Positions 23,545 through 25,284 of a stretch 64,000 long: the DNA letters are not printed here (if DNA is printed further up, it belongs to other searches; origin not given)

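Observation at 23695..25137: A complete PhoU protein fused to a sensor-less histidine kinase inside the pst operon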

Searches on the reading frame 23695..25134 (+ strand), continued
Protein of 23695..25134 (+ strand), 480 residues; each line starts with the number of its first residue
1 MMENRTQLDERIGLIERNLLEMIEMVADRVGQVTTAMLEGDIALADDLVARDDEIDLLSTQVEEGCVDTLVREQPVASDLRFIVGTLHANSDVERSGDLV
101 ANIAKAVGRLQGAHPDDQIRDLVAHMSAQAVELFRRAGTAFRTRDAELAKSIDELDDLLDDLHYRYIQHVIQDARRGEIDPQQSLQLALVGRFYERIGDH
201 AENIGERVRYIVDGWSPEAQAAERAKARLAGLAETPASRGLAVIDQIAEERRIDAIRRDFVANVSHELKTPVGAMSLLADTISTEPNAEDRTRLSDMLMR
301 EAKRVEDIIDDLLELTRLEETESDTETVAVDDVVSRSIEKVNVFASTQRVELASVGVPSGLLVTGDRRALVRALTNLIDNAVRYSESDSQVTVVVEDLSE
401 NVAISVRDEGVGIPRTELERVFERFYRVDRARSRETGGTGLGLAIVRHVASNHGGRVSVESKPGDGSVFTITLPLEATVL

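Call 36: find_homologous_proteins(query=P0123, max_evalue=1e-20)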
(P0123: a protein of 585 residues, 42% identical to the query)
Query P0123 (585 aa): 3406 proteins with E <= 1e-20 among 8000 candidates; the best 120 are listed.
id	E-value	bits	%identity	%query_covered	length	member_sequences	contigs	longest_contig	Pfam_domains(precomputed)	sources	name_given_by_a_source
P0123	0.0e+0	1249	100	100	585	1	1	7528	PF01895.25,PF02518.32,PF00512.32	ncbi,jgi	-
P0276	2.4e-246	837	70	100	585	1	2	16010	PF01895.25,PF02518.32,PF00512.32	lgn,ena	-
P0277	3.1e-163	563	51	98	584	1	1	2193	PF01895.25,PF02518.32,PF00512.32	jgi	jgi:two-component system sensor histidine kinase SenX3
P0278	3.4e-160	553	49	98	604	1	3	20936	PF01895.25,PF02518.32,PF00512.32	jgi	jgi:phosphate transport system regulatory protein PhoU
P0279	1.1e-158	548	49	99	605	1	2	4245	PF01895.25,PF02518.32,PF00512.32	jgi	jgi:phosphate transport system regulatory protein PhoU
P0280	1.6e-157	544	49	98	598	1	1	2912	PF01895.25,PF02518.32,PF00512.32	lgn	-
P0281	2.5e-157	543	47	99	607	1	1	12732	PF01895.25,PF02518.32,PF00512.32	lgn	-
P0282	4.3e-157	542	48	97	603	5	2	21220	PF01895.25,PF02518.32,PF00512.32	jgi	jgi:phosphate transport system regulatory protein PhoU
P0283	7.5e-149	515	46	97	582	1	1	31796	PF01895.25,PF02518.32,PF00512.32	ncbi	-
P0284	1.5e-148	514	47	99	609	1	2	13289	PF01895.25,PF02518.32,PF00512.32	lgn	-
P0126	2.9e-145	503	45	95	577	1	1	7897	PF01895.25,PF02518.32,PF00512.32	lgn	-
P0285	1.5e-138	481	43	99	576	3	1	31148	PF01895.25,PF02518.32,PF00512.32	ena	-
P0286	6.5e-138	479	44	98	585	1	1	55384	PF01895.25,PF02518.32,PF00512.32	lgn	-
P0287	5.3e-137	476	45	97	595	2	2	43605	PF01895.25,PF02518.32,PF00512.32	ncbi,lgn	-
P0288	8.0e-135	469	44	98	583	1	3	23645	PF01895.25,PF02518.32,PF00512.32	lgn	-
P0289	1.7e-134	468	43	98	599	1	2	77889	PF01895.25,PF02518.32,PF00512.32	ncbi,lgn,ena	-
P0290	1.4e-131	458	43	98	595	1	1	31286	PF01895.25,PF02518.32,PF00512.32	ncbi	-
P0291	5.2e-130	453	42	98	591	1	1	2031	PF01895.25,PF02518.32,PF00512.32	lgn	-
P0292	3.6e-128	447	42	98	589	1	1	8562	PF01895.25,PF02518.32,PF00512.32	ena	-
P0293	2.4e-124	434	43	57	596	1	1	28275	PF01895.25,PF02518.32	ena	-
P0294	1.7e-123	432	50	40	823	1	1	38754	PF01895.25,PF00005.34,PF02518.32,PF00512.32,PF13401.13,PF02463.26,PF13304.13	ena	-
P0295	4.6e-123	430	51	40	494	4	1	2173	PF01895.25,PF02518.32,PF00512.32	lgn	-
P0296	1.3e-122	429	50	38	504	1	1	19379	PF01895.25,PF02518.32,PF00512.32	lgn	-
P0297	1.4e-122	429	41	97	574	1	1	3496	PF01895.25,PF02518.32,PF00512.32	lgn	-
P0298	1.5e-122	428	50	39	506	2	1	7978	PF01895.25,PF02518.32,PF00512.32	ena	-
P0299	2.4e-120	421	50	39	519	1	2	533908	PF01895.25,PF02518.32,PF00512.32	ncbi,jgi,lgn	-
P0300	5.0e-120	420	50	39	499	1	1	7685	PF01895.25,PF02518.32,PF00512.32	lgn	-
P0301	8.0e-120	419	49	38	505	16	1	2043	PF01895.25,PF02518.32,PF00512.32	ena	-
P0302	7.1e-119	416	51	40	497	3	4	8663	PF01895.25,PF13581.13,PF02518.32,PF00512.32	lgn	-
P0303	4.8e-115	404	46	41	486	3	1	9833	PF01895.25,PF02518.32,PF00512.32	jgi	-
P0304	2.0e-114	402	49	38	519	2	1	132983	PF01895.25,PF02518.32,PF00512.32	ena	-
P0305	4.8e-114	400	48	40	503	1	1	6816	PF01895.25,PF13581.13,PF02518.32,PF00512.32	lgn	-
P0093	1.5e-113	399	52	40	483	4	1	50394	PF01895.25,PF02518.32,PF00512.32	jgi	-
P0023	1.7e-113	399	36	72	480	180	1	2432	PF01895.25,PF02518.32,PF00512.32,PF13589.13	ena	-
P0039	3.2e-113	398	50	40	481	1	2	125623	PF01895.25,PF02518.32,PF00512.32,PF13589.13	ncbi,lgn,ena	-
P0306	4.9e-113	397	39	68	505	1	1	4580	PF01895.25,PF02518.32,PF00512.32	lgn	-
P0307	5.4e-113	397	50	39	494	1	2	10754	PF01895.25,PF13581.13,PF02518.32,PF00512.32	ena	-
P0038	7.8e-113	396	49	40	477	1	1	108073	PF01895.25,PF02518.32,PF00512.32,PF13589.13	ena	-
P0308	1.1e-112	396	47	41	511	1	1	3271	PF01895.25,PF02518.32,PF00512.32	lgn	-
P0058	1.4e-112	396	49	40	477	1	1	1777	PF01895.25,PF02518.32,PF00512.32,PF13589.13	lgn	-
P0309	1.7e-112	395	51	40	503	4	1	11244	PF01895.25,PF02518.32,PF00512.32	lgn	-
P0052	2.0e-112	395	49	40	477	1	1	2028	PF01895.25,PF02518.32,PF00512.32,PF13589.13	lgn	-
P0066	2.1e-112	395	49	40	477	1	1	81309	PF01895.25,PF02518.32,PF00512.32,PF13589.13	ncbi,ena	-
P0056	2.6e-112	395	49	40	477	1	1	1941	PF01895.25,PF02518.32,PF00512.32,PF13589.13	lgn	-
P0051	3.0e-112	394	49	40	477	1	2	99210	PF01895.25,PF02518.32,PF00512.32,PF13589.13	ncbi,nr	ncbi:MAG: phosphate signaling complex protein PhoU [Acidimicrobiales bacterium]|nr:phosphate signali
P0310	3.3e-112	394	49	39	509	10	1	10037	PF01895.25,PF02518.32,PF00512.32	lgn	-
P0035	3.3e-112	394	49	40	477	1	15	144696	PF01895.25,PF02518.32,PF00512.32,PF13589.13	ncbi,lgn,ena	-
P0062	3.5e-112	394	49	40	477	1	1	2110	PF01895.25,PF02518.32,PF00512.32,PF13589.13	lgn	-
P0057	3.5e-112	394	49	40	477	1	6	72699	PF01895.25,PF02518.32,PF00512.32,PF13589.13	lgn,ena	-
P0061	4.7e-112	394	34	78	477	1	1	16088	PF01895.25,PF02518.32,PF00512.32,PF13589.13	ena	-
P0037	5.1e-112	394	37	79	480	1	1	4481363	PF01895.25,PF13581.13,PF02518.32,PF00512.32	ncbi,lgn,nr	ncbi:MAG: phosphate signaling complex protein PhoU [Acidimicrobiales bacterium]|nr:phosphate signali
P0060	6.7e-112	393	49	40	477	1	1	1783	PF01895.25,PF02518.32,PF00512.32,PF13589.13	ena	-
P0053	6.8e-112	393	48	40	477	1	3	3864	PF01895.25,PF02518.32,PF00512.32,PF13589.13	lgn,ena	-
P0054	7.3e-112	393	48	40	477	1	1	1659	PF01895.25,PF02518.32,PF00512.32,PF13589.13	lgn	-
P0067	7.6e-112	393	48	41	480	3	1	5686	PF01895.25,PF02518.32,PF00512.32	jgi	jgi:phosphate transport system regulatory protein PhoU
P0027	8.1e-112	393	47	40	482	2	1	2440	PF01895.25,PF02518.32,PF00512.32,PF13589.13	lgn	-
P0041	9.5e-112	393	49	40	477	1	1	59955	PF01895.25,PF02518.32,PF00512.32,PF13589.13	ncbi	-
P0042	1.2e-111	393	49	40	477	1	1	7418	PF01895.25,PF02518.32,PF00512.32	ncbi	-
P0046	1.4e-111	392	48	40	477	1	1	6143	PF01895.25,PF02518.32,PF00512.32,PF13589.13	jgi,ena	-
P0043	1.7e-111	392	49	40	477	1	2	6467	PF01895.25,PF02518.32,PF00512.32,PF13589.13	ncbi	-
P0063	1.8e-111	392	34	78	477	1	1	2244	PF01895.25,PF13581.13,PF02518.32,PF00512.32,PF13589.13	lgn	-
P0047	2.0e-111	392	48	40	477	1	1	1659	PF01895.25,PF02518.32,PF00512.32,PF13589.13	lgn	-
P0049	2.2e-111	392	47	40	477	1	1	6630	PF01895.25,PF02518.32,PF00512.32,PF13589.13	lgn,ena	-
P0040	2.3e-111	392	49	40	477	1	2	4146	PF01895.25,PF02518.32,PF00512.32,PF13589.13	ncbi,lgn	-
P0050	3.3e-111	391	47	40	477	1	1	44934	PF01895.25,PF02518.32,PF00512.32,PF13589.13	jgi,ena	-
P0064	5.1e-111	390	35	78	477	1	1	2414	PF01895.25,PF13581.13,PF02518.32,PF00512.32,PF13589.13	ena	-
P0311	5.3e-111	390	48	40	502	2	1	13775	PF01895.25,PF02518.32,PF00512.32,PF14501.13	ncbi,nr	ncbi:MAG: phosphate signaling complex protein PhoU [Actinobacteria bacterium]|nr:phosphate signaling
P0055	6.9e-111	390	48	40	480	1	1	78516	PF01895.25,PF02518.32,PF00512.32,PF13589.13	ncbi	-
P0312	1.2e-110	389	49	43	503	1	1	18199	PF01895.25,PF02518.32,PF00512.32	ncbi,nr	ncbi:MAG TPA: phosphate signaling complex protein PhoU [Acidimicrobiales bacterium]|nr:phosphate sig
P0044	1.9e-110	389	37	72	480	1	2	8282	PF01895.25,PF02518.32,PF00512.32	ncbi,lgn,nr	ncbi:MAG: hypothetical protein DHS20C19_14730 [Acidimicrobiales bacterium]|nr:MAG: hypothetical prot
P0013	2.0e-110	388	48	40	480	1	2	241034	PF01895.25,PF13581.13,PF02518.32,PF00512.32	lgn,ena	-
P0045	2.2e-110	388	49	40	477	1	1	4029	PF01895.25,PF02518.32,PF00512.32,PF13589.13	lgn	-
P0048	3.8e-110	388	50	40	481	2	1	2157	PF01895.25,PF02518.32,PF00512.32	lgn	-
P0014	5.6e-110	387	48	40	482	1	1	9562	PF01895.25,PF02518.32,PF00512.32,PF13589.13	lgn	-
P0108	5.7e-110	387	46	46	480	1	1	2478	PF01895.25,PF02518.32,PF00512.32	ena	-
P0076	7.2e-110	387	49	40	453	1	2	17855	PF01895.25,PF02518.32,PF00512.32,PF13589.13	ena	-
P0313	7.2e-110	387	46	40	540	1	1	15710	PF01895.25,PF13581.13,PF02518.32,PF00512.32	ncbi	-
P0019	9.6e-110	386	46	41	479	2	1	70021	PF01895.25,PF13581.13,PF02518.32,PF00512.32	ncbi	-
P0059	1.0e-109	386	47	40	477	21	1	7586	PF01895.25,PF02518.32,PF00512.32,PF13589.13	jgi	-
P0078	1.2e-109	386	45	46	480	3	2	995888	PF01895.25,PF02518.32,PF00512.32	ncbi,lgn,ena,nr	ncbi:MAG: phosphate signaling complex protein PhoU [Acidimicrobiales bacterium]|nr:phosphate signali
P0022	2.3e-109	385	50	40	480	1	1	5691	PF01895.25,PF13581.13,PF02518.32,PF00512.32,PF13589.13,PF14501.13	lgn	-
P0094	3.8e-109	384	50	40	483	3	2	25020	PF01895.25,PF13581.13,PF02518.32,PF00512.32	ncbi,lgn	-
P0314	4.7e-109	384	49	40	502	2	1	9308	PF01895.25,PF02518.32,PF00512.32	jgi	-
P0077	5.1e-109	384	48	40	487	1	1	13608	PF01895.25,PF02518.32,PF00512.32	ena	-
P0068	6.2e-109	384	35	78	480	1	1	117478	PF01895.25,PF02518.32,PF00512.32,PF13589.13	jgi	jgi:phosphate transport system regulatory protein PhoU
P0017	8.3e-109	383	35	73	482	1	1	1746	PF01895.25,PF13581.13,PF02518.32,PF00512.32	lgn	-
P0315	9.4e-109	383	49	38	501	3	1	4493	PF01895.25,PF02518.32,PF00512.32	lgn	-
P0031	9.5e-109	383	46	42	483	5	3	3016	PF01895.25,PF02518.32,PF00512.32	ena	-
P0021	2.9e-108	381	48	40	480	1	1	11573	PF01895.25,PF02518.32,PF00512.32,PF13589.13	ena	-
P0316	3.1e-108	381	49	38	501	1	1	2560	PF01895.25,PF02518.32,PF00512.32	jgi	jgi:phosphate transport system regulatory protein PhoU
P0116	3.8e-108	381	48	41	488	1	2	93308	PF01895.25,PF02518.32,PF00512.32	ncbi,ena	-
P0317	4.5e-108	381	50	40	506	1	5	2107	PF01895.25,PF02518.32,PF00512.32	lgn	-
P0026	5.0e-108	381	48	40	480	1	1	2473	PF01895.25,PF02518.32,PF00512.32,PF13589.13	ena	-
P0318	7.8e-108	380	48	41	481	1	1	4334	PF01895.25,PF02518.32,PF00512.32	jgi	-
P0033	1.2e-107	379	44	47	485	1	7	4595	PF01895.25,PF13581.13,PF02518.32,PF00512.32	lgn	-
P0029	1.2e-107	379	36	75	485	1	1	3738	PF01895.25,PF02518.32,PF00512.32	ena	-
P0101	2.0e-107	379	50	40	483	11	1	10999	PF01895.25,PF13581.13,PF02518.32,PF00512.32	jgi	-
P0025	2.5e-107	378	47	41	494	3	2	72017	PF01895.25,PF13581.13,PF02518.32,PF00512.32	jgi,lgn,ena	-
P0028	3.7e-107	378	48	41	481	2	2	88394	PF01895.25,PF02518.32,PF00512.32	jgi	jgi:phosphate transport system regulatory protein PhoU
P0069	4.1e-107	378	35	74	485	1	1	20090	PF01895.25,PF02518.32,PF00512.32,PF13589.13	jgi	jgi:phosphate transport system regulatory protein PhoU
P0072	5.0e-107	377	47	41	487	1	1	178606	PF01895.25,PF02518.32,PF00512.32,PF13589.13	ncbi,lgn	-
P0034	5.0e-107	377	47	41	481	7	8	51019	PF01895.25,PF02518.32,PF00512.32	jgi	jgi:phosphate transport system regulatory protein PhoU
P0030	5.2e-107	377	36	75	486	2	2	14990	PF01895.25,PF02518.32,PF00512.32,PF14501.13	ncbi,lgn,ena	-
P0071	5.4e-107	377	47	41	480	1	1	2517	PF01895.25,PF02518.32,PF00512.32,PF13589.13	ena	-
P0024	6.7e-107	377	47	40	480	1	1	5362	PF01895.25,PF13581.13,PF02518.32,PF00512.32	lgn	-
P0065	7.3e-107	377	35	74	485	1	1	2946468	PF01895.25,PF02518.32,PF00512.32,PF13589.13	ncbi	ncbi:MAG: phosphate signaling complex protein PhoU [Acidimicrobiales bacterium]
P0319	1.2e-106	376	47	43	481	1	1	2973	PF01895.25,PF02518.32,PF00512.32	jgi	jgi:phosphate transport system regulatory protein PhoU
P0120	1.4e-106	376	47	41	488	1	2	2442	PF01895.25,PF02518.32,PF00512.32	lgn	-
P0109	1.4e-106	376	47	42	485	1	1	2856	PF01895.25,PF02518.32,PF00512.32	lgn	-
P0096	1.7e-106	375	49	40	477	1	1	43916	PF01895.25,PF13581.13,PF02518.32,PF00512.32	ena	-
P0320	3.7e-106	374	47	41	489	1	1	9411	PF01895.25,PF02518.32,PF00512.32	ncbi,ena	-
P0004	6.4e-106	374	43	46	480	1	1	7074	PF01895.25,PF02518.32,PF00512.32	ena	-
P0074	6.8e-106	374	46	41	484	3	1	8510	PF01895.25,PF02518.32,PF00512.32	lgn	-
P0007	6.9e-106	373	43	46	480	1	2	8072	PF01895.25,PF02518.32,PF00512.32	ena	-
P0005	7.5e-106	373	43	46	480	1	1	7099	PF01895.25,PF02518.32,PF00512.32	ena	-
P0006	7.6e-106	373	43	46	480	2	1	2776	PF01895.25,PF02518.32,PF00512.32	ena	-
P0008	8.4e-106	373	43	46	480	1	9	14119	PF01895.25,PF02518.32,PF00512.32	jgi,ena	jgi:phosphate transport system regulatory protein PhoU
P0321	1.2e-105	373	46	41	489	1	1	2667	PF01895.25,PF02518.32,PF00512.32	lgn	-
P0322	1.2e-105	373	47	43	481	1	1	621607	PF01895.25,PF13581.13,PF02518.32,PF00512.32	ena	-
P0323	2.2e-105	372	48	42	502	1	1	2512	PF01895.25,PF02518.32,PF00512.32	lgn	-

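Call 37: find_encoding_contigs(protein=P0294, flank=6000, max_places=2)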
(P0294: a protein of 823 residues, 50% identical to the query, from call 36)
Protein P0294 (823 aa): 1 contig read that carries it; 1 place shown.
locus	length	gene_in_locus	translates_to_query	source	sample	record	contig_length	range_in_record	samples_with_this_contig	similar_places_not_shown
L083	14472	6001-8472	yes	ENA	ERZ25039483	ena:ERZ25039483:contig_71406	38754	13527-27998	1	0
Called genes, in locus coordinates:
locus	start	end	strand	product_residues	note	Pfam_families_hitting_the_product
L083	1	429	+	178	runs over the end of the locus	PF13089:PP_kinase_N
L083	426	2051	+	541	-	PF02503:PP_kinase, PF17941:PP_kinase_C_1, PF13091:PLDc_2 (faint), PF13090:PP_kinase_C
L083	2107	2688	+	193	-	PF00293:NUDIX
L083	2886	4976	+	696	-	PF12849:PBP_like_2, PF01547:SBP_bac_1, PF00528:BPD_transp_1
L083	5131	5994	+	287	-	PF00528:BPD_transp_1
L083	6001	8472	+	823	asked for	PF00005:ABC_tran, PF02463:SMC_N (faint), PF13401:AAA_22 (faint), PF13304:AAA_21 (weak), PF01895:PhoU, PF00512:HisKA, PF02518:HATPase_c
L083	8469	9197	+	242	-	PF00072:Response_reg, PF00486:Trans_reg_C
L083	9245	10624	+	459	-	PF07690:MFS_1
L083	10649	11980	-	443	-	PF10103:Zincin_2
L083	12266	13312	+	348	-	PF01370:Epimerase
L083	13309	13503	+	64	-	-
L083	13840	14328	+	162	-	PF06723:MreB_Mbl, PF14450:FtsA (weak)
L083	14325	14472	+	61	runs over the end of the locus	PF06723:MreB_Mbl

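Call 38: find_encoding_contigs(protein=P0289, flank=7000, max_places=2)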
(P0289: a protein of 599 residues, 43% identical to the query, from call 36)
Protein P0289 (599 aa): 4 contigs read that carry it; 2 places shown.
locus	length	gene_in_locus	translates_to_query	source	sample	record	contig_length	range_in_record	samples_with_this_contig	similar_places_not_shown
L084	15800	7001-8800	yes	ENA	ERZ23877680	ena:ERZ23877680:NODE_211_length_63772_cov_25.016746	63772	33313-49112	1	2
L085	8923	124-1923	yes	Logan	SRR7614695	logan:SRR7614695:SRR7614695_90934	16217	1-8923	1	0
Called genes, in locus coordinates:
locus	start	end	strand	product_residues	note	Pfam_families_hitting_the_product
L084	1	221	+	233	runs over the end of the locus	-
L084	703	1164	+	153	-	-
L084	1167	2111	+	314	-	PF00480:ROK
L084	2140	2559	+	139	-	PF00293:NUDIX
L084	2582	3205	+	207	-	PF01435:Peptidase_M48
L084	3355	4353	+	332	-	PF12849:PBP_like_2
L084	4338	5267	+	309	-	PF00528:BPD_transp_1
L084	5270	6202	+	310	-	PF00528:BPD_transp_1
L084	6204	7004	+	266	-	PF02463:SMC_N (faint), PF13476:AAA_23 (weak), PF00005:ABC_tran, PF13304:AAA_21 (faint)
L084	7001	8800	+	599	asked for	PF01895:PhoU, PF00512:HisKA, PF02518:HATPase_c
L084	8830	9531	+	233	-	PF00072:Response_reg, PF00486:Trans_reg_C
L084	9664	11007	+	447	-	PF07690:MFS_1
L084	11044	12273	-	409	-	PF10103:Zincin_2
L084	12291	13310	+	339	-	PF01073:3Beta_HSD (weak), PF01370:Epimerase, PF13460:NAD_binding_10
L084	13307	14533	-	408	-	PF00595:PDZ (faint), PF13180:PDZ_2, PF17820:PDZ_6 (weak)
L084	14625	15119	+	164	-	PF02391:MoaE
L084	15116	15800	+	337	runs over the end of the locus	PF06723:MreB_Mbl, PF00012:HSP70, PF14450:FtsA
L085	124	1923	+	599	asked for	PF01895:PhoU, PF00512:HisKA, PF02518:HATPase_c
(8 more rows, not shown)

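Call 39: find_encoding_contigs(protein=P0299, flank=7000, max_places=2)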
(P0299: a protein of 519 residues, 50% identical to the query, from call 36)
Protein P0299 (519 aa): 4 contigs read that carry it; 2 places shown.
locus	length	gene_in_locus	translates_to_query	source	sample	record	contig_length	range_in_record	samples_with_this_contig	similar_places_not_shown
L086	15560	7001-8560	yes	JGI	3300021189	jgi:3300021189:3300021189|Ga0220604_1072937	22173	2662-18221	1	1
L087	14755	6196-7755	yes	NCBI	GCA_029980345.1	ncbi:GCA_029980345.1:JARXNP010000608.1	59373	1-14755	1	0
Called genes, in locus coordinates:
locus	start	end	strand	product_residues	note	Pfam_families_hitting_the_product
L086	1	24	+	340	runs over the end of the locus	PF04055:Radical_SAM, PF06463:Mob_synth_C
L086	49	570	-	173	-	PF14340:DUF4395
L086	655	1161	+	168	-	PF01967:MoaC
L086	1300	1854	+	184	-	PF28211:GlpR (faint)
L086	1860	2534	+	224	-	-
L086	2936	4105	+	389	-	PF12849:PBP_like_2, PF01547:SBP_bac_1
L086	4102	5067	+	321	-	PF00528:BPD_transp_1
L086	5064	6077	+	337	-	PF00528:BPD_transp_1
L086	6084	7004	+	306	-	PF02463:SMC_N (faint), PF00005:ABC_tran, PF13304:AAA_21 (weak)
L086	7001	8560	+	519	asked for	PF01895:PhoU, PF00512:HisKA, PF02518:HATPase_c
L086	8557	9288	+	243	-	PF00072:Response_reg, PF00486:Trans_reg_C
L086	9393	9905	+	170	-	PF02537:CRCB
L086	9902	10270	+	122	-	PF02537:CRCB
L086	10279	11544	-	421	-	PF05977:MFS_3, PF07690:MFS_1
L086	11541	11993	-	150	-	PF13412:HTH_24 (faint), PF12802:MarR_2, PF01047:MarR, PF13463:HTH_27 (weak)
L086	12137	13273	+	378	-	-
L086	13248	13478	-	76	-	PF24696:UGSC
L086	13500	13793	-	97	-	PF24696:UGSC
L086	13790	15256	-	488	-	-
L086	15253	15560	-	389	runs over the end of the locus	PF00266:Aminotran_5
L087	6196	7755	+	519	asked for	PF01895:PhoU, PF00512:HisKA, PF02518:HATPase_c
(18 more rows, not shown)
